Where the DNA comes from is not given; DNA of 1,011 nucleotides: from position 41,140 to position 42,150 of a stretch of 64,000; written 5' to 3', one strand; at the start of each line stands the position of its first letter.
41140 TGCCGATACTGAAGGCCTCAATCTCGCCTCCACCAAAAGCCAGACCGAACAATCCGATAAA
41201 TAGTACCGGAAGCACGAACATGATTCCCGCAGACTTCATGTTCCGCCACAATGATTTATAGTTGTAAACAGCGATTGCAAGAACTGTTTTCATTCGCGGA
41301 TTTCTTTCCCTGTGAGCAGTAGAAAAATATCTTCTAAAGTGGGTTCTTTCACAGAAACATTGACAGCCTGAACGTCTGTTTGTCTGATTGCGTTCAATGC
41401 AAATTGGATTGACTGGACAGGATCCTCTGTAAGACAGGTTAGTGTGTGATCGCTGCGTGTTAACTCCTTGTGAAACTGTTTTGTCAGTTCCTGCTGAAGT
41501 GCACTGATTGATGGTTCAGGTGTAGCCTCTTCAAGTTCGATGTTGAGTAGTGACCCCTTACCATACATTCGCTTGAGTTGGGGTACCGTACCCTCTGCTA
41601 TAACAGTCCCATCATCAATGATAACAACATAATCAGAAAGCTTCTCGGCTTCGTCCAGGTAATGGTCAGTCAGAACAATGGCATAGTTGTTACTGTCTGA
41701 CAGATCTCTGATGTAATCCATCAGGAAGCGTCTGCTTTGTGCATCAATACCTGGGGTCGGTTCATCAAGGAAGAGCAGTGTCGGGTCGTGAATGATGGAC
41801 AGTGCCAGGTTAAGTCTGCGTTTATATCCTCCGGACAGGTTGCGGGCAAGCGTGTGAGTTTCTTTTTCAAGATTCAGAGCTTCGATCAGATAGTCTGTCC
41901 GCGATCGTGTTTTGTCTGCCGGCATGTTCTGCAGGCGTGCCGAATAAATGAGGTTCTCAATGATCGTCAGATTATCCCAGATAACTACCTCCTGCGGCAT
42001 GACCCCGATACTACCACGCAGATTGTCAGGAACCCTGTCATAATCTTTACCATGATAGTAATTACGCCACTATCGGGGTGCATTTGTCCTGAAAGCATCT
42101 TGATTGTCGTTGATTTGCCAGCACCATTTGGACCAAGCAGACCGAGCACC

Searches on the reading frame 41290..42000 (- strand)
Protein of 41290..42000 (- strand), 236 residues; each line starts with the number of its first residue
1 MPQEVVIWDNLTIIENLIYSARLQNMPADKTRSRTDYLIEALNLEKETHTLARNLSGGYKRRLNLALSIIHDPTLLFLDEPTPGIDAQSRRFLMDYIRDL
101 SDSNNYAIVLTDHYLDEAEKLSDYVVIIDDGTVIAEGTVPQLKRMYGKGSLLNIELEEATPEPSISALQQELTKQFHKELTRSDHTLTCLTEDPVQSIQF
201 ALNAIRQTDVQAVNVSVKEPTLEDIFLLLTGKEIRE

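Call 19: search_protein_families(library=pfam, max_evalue=0.0001, proteins=[window:41290-42000:-])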
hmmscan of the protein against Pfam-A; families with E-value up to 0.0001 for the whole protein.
window:41290-42000:- (236 aa): 2 families
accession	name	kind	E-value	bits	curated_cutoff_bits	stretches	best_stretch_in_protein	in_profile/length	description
PF00005.33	ABC_tran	-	1.9e-10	41.9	25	1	2-82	65-136/137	ABC transporter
PF13732.12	DrrA1-3_C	-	1.7e-06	29.1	27.4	1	137-227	1-78/81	ATP-binding protein DrrA1-3-like, C-terminal domain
